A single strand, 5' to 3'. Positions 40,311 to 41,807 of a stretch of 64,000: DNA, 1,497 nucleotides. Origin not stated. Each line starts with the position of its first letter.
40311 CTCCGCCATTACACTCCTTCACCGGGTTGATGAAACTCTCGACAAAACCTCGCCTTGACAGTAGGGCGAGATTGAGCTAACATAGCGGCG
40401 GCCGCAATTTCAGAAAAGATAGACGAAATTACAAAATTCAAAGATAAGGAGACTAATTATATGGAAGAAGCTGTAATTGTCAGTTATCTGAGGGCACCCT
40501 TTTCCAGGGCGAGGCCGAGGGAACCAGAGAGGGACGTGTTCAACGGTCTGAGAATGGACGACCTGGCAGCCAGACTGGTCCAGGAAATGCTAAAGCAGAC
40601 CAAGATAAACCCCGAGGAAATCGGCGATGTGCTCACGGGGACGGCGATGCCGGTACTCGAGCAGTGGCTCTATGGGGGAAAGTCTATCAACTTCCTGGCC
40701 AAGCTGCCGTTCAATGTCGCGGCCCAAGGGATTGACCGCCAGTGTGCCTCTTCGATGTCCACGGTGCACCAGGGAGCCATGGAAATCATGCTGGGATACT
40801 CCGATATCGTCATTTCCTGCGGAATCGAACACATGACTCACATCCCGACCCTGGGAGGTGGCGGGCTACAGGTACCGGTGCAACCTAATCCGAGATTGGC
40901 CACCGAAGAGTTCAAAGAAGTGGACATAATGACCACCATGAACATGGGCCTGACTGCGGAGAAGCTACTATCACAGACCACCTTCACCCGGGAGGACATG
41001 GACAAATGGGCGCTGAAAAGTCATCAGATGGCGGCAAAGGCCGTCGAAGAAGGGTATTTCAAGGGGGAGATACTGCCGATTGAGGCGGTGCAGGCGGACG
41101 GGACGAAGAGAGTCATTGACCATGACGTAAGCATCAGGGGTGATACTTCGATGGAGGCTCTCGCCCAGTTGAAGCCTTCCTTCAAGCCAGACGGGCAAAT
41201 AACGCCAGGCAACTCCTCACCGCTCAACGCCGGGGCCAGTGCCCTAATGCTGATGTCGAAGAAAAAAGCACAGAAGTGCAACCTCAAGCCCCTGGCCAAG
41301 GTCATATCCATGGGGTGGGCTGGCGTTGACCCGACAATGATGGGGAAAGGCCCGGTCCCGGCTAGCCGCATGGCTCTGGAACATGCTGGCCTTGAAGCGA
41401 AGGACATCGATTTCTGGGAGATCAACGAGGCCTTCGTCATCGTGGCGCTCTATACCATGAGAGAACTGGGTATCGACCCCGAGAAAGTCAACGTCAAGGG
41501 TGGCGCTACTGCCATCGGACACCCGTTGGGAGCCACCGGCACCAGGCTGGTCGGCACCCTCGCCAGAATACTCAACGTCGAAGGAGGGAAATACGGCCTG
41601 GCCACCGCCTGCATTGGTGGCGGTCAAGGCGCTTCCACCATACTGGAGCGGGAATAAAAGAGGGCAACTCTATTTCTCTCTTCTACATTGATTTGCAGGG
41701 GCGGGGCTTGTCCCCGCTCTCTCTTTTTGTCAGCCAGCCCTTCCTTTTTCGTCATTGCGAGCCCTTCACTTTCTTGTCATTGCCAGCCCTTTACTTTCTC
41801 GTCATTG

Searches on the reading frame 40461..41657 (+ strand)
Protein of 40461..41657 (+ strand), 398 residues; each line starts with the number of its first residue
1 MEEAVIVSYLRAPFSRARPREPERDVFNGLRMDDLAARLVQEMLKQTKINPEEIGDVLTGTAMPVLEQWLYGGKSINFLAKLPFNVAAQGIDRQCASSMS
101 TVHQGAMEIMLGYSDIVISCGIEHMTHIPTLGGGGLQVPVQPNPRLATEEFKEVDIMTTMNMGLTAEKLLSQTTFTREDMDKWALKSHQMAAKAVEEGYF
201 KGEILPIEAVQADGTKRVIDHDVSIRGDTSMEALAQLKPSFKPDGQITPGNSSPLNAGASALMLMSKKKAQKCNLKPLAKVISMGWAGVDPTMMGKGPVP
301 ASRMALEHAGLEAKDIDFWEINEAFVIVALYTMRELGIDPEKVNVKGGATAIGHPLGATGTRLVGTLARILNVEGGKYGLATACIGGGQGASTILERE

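Call 80: search_protein_families(library=pfam, proteins=[window:40461-41657:+], max_evalue=0.001)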
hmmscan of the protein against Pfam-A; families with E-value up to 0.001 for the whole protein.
window:40461-41657:+ (398 aa): 4 families
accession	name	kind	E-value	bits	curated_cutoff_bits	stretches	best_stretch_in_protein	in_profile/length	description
PF00108.29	Thiolase_N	-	1.1e-58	199.1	26.4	1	5-267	2-259/260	Thiolase, N-terminal domain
PF02803.24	Thiolase_C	-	1.1e-45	154.6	27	1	275-397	1-123/123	Thiolase, C-terminal domain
PF22691.2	Thiolase_C_1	-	1.9e-06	28.1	28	1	299-338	21-60/144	Thiolase C-terminal domain-like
PF00109.32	ketoacyl-synt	-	2.6e-05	24.4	20.8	0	91-130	170-209/252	Beta-ketoacyl synthase, N-terminal domain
